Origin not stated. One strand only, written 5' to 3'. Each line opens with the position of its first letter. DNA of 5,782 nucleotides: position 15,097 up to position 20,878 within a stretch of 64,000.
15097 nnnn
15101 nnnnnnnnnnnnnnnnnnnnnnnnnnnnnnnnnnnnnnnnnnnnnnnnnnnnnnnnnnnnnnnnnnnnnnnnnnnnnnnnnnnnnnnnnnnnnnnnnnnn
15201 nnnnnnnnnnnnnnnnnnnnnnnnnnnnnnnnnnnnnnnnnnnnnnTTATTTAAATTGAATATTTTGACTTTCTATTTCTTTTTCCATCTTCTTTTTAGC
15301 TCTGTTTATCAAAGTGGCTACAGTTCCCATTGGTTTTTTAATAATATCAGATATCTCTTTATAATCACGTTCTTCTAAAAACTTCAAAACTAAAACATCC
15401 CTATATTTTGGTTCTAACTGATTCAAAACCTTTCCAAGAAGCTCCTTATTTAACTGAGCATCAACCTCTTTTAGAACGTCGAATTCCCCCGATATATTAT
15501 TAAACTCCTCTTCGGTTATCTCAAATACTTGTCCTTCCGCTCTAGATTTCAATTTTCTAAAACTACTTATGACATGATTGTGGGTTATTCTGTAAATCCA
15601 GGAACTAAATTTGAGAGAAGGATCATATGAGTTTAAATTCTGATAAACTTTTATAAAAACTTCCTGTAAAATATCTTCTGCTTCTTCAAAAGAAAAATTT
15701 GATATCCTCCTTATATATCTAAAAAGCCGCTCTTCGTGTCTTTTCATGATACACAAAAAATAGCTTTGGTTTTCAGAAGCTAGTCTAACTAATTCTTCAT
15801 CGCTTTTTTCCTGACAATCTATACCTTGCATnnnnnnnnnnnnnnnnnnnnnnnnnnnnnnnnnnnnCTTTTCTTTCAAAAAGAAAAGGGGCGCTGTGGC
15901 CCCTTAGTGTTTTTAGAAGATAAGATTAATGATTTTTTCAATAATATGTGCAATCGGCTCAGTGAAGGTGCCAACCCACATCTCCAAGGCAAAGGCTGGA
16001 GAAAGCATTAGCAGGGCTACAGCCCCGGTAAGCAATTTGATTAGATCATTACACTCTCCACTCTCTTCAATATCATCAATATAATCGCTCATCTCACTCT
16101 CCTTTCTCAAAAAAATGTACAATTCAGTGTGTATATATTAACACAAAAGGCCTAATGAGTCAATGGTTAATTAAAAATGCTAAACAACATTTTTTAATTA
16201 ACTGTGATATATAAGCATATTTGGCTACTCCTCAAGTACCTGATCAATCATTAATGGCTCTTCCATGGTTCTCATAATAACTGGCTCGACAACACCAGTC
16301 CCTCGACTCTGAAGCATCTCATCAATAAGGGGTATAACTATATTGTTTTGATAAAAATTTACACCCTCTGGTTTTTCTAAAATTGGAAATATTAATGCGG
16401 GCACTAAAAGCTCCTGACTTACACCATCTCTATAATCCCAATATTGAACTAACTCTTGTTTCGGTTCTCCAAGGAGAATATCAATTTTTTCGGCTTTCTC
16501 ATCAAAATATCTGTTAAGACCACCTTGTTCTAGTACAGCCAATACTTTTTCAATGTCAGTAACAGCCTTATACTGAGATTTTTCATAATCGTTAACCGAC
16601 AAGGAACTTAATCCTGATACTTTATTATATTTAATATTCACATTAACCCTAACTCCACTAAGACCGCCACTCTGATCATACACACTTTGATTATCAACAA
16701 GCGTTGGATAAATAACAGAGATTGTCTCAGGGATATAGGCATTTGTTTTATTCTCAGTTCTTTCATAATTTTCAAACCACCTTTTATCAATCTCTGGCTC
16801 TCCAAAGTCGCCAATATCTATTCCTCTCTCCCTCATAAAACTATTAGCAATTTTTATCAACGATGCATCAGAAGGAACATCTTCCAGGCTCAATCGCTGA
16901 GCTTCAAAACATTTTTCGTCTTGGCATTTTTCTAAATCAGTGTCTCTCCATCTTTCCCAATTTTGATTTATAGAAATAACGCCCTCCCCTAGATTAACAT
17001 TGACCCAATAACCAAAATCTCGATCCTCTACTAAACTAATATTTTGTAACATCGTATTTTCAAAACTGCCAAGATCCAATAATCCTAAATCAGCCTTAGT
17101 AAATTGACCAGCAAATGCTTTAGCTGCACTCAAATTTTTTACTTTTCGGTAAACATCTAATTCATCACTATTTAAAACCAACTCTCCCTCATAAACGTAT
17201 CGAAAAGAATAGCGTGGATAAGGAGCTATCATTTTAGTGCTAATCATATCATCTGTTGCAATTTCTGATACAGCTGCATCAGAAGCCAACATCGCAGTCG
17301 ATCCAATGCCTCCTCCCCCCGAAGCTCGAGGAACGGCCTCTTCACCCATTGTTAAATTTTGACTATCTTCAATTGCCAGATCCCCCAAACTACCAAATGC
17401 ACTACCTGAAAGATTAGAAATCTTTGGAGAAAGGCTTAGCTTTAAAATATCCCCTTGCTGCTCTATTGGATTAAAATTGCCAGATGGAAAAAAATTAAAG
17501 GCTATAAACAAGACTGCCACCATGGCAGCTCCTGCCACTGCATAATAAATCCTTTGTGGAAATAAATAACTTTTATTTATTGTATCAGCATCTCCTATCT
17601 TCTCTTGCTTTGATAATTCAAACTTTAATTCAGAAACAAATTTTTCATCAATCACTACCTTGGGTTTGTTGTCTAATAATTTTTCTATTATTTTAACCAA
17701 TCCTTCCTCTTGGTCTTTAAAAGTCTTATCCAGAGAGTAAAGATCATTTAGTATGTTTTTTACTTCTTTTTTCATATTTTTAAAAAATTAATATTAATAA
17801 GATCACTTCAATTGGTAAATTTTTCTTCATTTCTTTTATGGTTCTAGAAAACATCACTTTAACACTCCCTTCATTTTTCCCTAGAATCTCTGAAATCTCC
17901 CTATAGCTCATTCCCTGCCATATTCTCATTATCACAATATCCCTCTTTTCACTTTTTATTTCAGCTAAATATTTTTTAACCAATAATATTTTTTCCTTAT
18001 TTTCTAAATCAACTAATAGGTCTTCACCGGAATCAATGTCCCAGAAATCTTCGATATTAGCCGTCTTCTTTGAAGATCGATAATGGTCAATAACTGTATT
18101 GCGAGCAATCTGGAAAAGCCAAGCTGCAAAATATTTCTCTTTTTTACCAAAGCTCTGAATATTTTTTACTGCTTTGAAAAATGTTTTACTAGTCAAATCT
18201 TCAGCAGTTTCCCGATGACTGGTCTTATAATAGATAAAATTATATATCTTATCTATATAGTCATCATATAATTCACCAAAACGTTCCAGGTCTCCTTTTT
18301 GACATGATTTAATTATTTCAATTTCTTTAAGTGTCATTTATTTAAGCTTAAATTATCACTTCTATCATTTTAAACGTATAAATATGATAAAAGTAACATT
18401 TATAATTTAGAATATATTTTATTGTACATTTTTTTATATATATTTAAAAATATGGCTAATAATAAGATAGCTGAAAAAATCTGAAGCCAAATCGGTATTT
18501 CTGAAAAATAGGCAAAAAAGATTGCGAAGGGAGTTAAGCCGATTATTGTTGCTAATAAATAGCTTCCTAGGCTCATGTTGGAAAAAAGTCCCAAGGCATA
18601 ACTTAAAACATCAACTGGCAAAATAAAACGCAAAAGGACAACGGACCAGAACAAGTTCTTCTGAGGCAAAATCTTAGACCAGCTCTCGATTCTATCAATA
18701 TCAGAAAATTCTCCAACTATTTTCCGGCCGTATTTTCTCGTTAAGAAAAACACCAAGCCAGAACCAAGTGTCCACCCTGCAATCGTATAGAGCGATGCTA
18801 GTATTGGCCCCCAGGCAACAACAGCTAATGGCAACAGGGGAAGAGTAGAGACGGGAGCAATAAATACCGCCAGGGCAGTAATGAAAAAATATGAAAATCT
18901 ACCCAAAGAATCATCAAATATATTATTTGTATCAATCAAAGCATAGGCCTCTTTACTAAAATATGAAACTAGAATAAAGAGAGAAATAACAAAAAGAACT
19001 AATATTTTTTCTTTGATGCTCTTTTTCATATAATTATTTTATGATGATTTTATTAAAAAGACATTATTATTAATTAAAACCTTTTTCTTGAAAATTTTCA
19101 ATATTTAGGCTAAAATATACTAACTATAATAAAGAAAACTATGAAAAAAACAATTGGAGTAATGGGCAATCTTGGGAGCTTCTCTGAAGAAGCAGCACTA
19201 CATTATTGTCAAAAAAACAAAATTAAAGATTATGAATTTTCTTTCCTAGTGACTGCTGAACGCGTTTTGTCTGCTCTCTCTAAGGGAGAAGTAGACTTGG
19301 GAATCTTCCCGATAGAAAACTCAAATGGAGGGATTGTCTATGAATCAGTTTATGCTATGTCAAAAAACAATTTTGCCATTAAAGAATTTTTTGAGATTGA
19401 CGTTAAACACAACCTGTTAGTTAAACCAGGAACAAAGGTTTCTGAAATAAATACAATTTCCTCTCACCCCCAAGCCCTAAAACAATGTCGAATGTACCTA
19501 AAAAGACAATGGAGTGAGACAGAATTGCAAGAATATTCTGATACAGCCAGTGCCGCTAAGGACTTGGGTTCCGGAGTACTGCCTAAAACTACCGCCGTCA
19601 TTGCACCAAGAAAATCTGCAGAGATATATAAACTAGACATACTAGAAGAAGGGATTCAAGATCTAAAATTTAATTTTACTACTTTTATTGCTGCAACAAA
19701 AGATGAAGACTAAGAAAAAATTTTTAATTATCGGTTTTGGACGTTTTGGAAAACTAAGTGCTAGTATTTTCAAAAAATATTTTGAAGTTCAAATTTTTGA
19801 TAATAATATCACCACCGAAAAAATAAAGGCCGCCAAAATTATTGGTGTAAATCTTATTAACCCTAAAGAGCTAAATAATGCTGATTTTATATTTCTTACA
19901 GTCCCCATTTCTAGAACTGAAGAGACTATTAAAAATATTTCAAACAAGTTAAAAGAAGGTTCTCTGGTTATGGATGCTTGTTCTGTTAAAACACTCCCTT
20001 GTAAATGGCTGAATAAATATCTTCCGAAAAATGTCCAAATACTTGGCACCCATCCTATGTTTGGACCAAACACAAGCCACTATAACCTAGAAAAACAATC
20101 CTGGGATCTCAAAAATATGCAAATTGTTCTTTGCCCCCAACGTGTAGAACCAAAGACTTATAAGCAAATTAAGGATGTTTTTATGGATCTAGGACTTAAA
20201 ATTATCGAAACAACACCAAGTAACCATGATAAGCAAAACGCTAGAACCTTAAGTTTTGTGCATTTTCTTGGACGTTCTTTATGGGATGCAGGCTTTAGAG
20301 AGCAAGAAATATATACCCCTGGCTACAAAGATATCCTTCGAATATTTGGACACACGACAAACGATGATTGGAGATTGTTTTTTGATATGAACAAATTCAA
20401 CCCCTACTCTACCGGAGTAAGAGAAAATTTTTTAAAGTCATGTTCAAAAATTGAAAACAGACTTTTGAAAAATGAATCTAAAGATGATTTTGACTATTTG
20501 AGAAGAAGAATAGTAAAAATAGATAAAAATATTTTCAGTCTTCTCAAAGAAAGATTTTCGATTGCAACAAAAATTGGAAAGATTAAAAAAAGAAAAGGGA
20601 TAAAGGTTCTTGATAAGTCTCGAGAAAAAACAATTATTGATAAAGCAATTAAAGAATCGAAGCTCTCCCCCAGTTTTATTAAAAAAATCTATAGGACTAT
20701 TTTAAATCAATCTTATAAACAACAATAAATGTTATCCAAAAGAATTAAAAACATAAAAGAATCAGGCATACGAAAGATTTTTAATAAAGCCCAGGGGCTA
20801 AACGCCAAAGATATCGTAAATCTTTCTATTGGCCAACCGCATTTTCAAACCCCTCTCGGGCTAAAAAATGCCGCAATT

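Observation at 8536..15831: ECF-sigma-headed operon coupling a MacAB-type exporter to four Met/Gly-rich envelope proteins (possible soft-metal stress module)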

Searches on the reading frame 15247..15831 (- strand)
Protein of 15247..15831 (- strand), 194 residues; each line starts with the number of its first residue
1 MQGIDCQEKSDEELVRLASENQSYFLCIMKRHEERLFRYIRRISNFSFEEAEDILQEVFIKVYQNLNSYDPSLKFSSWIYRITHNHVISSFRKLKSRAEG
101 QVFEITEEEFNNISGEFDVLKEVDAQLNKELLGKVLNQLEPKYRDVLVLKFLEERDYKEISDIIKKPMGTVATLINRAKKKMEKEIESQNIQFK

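Call 3: search_protein_families(library=pfam, proteins=[window:15247-15831:-], max_evalue=0.1)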
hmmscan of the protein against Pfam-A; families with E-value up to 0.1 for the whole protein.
window:15247-15831:- (194 aa): 5 families
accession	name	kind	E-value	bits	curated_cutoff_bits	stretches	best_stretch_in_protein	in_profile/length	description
PF04542.20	Sigma70_r2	-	7.9e-16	58.1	24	1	29-95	2-69/71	Sigma-70 region 2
PF08281.18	Sigma70_r4_2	-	2.9e-13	49.7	25.7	1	130-182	2-54/54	Sigma-70, region 4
PF04545.22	Sigma70_r4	-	8.7e-07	28.8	24.1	1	135-182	1-48/50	Sigma-70, region 4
PF22233.2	PhyR_sigma-like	-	0.0063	16.7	27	1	136-184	1-49/50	Response regulator PhyR, sigma-like domain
PF22771.1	ToxA_barrel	-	0.0085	17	27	0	98-162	4-64/89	Dermonecrotic toxin, barrel-like domain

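Call 4: search_protein_families(library=ncbifam, proteins=[window:15247-15831:-], max_evalue=0.1)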
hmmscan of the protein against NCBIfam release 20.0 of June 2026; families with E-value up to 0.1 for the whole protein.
window:15247-15831:- (194 aa): 101 families (the best 25 are shown)
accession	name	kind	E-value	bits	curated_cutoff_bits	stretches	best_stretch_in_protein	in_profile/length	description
NF007223.0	PRK09641.1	equivalog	2.7e-29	102.3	209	1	18-187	13-185/187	RNA polymerase sigma factor SigW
TIGR02937.1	sigma70-ECF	superfamily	3.6e-28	98.2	42.9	1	29-185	7-164/165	sigma-70 family RNA polymerase sigma factor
NF008888.0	PRK11922.1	equivalog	1.5e-26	93.5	204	1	6-189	12-199/231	RNA polymerase sigma factor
TIGR02948.1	SigW_bacill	equivalog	2.1e-25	89.9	243.1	1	24-186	19-184/187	RNA polymerase sigma factor SigW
NF009166.1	PRK12513.1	equivalog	7.7e-25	87.7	206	1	6-188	4-188/193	RNA polymerase sigma factor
NF009171.0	PRK12518.1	equivalog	5.8e-24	85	208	1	8-191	11-189/191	RNA polymerase sigma factor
TIGR02950.1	SigM_subfam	subfamily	4.3e-23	81.9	147.95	1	28-186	5-158/159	RNA polymerase sigma factor, SigM family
NF008894.0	PRK11924.3-1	equivalog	8.7e-23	81.3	258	1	14-186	13-181/188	RNA polymerase sigma factor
NF009174.0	PRK12522.1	equivalog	4.1e-22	79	217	1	34-188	14-169/175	RNA polymerase sigma factor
NF058625.1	sigma_PG0214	equivalog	1.5e-21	76.8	130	1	22-190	3-165/170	GFO_1088 family ECF-type sigma factor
TIGR02985.1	Sig70_bacteroi1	subfamily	2.4e-21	76.6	126.4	1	28-186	6-162/162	RNA polymerase sigma-70 factor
NF007216.0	PRK09638.1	equivalog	2.4e-21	76.3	194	1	9-190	3-178/180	RNA polymerase sigma factor SigY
NF004113.0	PRK05602.1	equivalog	3.2e-21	75.9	208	1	7-191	28-206/211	RNA polymerase sigma factor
TIGR02952.1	Sig70_famx2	equivalog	1.3e-20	74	206.45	1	17-184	4-168/170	ECF subfamily RNA polymerase sigma factor, BldN family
NF009168.0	PRK12515.1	subfamily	2.5e-20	72.8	236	1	7-190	5-183/189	RNA polymerase sigma factor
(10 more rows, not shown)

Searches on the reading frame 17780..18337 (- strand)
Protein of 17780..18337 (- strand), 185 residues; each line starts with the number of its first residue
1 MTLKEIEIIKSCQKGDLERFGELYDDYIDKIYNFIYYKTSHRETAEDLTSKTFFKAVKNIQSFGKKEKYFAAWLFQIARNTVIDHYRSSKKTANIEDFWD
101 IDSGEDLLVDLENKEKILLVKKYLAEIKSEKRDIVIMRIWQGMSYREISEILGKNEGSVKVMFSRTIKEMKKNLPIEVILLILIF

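Call 3: search_protein_families(library=pfam, proteins=[window:17780-18337:-], max_evalue=0.1)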
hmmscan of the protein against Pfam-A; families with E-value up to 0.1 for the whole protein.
window:17780-18337:- (185 aa): 8 families
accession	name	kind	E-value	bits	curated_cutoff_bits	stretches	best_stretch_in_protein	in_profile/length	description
PF04542.20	Sigma70_r2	-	3e-15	56.2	24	1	23-91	1-70/71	Sigma-70 region 2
PF08281.18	Sigma70_r4_2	-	1.9e-11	43.8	25.7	1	120-170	4-54/54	Sigma-70, region 4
PF04545.22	Sigma70_r4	-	4e-06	26.7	24.1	1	124-172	2-50/50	Sigma-70, region 4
PF07638.17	Sigma70_ECF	-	4.6e-05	23.8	21.1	1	7-160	6-169/185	ECF sigma factor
PF14641.11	HTH_44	-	0.018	15.9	35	1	32-101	13-88/117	Helix-turn-helix DNA-binding domain of SPT6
PF13384.12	HTH_23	-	0.023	15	24.6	1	135-160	10-35/50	Homeodomain-like domain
PF20865.2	FAM186A-B_C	-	0.07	13.4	37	0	41-95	31-83/229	FAM186A/B, C-terminal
PF13518.12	HTH_28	-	0.099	13.2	25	0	135-159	5-29/52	Helix-turn-helix domain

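Call 4: search_protein_families(library=ncbifam, proteins=[window:17780-18337:-], max_evalue=0.1)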
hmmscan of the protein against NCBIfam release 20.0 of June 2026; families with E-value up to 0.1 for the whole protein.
window:17780-18337:- (185 aa): 101 families (the best 25 are shown)
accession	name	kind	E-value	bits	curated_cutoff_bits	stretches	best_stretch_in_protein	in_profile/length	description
TIGR02952.1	Sig70_famx2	equivalog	2.8e-39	134.7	206.45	1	10-173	3-169/170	ECF subfamily RNA polymerase sigma factor, BldN family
TIGR02950.1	SigM_subfam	subfamily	2.7e-29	102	147.95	1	21-173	3-157/159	RNA polymerase sigma factor, SigM family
TIGR02937.1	sigma70-ECF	superfamily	2.6e-26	92.2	42.9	1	20-174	3-165/165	sigma-70 family RNA polymerase sigma factor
NF007216.0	PRK09638.1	equivalog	7.8e-24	84.4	194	1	3-174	3-174/180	RNA polymerase sigma factor SigY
TIGR02985.1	Sig70_bacteroi1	subfamily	9.3e-24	84.5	126.4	1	19-174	2-162/162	RNA polymerase sigma-70 factor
NF009166.1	PRK12513.1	equivalog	3.7e-23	82.2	206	1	9-175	13-187/193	RNA polymerase sigma factor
NF007220.0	PRK09639.1-5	equivalog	2e-22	79.8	260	1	19-174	4-164/181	RNA polymerase sigma factor SigX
NF009171.0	PRK12518.1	equivalog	1e-21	77.6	208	1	5-174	14-184/191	RNA polymerase sigma factor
NF058625.1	sigma_PG0214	equivalog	1.6e-21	76.8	130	1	19-174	5-161/170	GFO_1088 family ECF-type sigma factor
NF007227.0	PRK09645.1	subfamily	9.9e-21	74.4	202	1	13-175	8-171/177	sigma-70 family RNA polymerase sigma factor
TIGR02959.1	SigZ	equivalog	1.7e-20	73.6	168.65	1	25-174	2-148/170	RNA polymerase sigma factor SigZ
TIGR02954.1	Sig70_famx3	hypoth_equivalog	1.7e-20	73.4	188.5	1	3-174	1-167/170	RNA polymerase sigma-70 factor, TIGR02954 family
NF007215.0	PRK09637.1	equivalog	4.2e-20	72.5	212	1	22-174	5-154/181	RNA polymerase sigma factor SigZ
NF007223.0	PRK09641.1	equivalog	1.7e-19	70.4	209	1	6-174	6-184/187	RNA polymerase sigma factor SigW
TIGR02948.1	SigW_bacill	equivalog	2.6e-19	70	243.1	1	7-174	7-184/187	RNA polymerase sigma factor SigW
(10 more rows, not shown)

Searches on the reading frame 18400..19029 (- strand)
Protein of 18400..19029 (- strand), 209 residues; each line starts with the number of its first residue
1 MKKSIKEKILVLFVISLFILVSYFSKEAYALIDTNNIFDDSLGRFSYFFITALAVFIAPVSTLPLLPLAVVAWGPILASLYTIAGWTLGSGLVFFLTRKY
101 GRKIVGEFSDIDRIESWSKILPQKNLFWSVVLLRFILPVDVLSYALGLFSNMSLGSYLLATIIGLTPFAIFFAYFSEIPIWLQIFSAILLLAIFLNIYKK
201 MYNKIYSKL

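Call 56: search_protein_families(library=pfam, proteins=[window:18400-19029:-], max_evalue=0.001)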
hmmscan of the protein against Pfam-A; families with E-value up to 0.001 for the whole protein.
window:18400-19029:- (209 aa): 1 family
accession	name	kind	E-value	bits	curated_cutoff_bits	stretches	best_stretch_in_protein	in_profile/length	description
PF09335.16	VTT_dom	-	6.8e-16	59.3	33.9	1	64-176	5-121/123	VTT domain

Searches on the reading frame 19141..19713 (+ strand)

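Call 56: search_protein_families(library=pfam, proteins=[window:19141-19713:+], max_evalue=0.001)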
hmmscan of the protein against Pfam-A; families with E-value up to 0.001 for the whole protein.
window:19141-19713:+ (190 aa): 1 family
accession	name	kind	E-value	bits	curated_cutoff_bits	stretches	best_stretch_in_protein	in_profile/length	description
PF00800.23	PDT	-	1.6e-45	155.6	25.2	1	5-188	1-179/181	Prephenate dehydratase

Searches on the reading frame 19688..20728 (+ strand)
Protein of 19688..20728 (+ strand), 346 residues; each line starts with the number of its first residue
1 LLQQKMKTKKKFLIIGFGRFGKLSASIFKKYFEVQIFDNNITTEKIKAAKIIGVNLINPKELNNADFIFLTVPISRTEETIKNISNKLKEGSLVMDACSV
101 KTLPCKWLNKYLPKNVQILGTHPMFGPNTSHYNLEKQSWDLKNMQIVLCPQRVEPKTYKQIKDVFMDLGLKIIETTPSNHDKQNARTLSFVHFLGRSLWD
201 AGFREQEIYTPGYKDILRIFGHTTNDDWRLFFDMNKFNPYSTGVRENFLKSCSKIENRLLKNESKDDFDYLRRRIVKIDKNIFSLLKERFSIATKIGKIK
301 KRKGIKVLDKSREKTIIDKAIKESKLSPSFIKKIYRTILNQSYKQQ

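Call 56: search_protein_families(library=pfam, proteins=[window:19688-20728:+], max_evalue=0.001)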
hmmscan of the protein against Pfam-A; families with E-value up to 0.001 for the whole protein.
window:19688-20728:+ (346 aa): 5 families
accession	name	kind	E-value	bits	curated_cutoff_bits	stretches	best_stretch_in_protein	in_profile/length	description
PF02153.23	PDH_N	-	1.3e-21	77.1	26.5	1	29-173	7-153/154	Prephenate dehydrogenase, nucleotide-binding domain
PF01817.26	CM_2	-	2.6e-18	66.4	27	1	271-346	1-79/80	Chorismate mutase type II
PF02826.25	2-Hacid_dh_C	-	2.9e-05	24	25.1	1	8-83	35-108/178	D-isomer specific 2-hydroxyacid dehydrogenase, NAD binding domain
PF03807.23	F420_oxidored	-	0.00015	22.8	21.6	1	13-97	3-91/94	NADP oxidoreductase coenzyme F420-dependent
PF03446.21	NAD_binding_2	-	0.00032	21.2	21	1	14-103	4-98/161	NAD binding domain of 6-phosphogluconate dehydrogenase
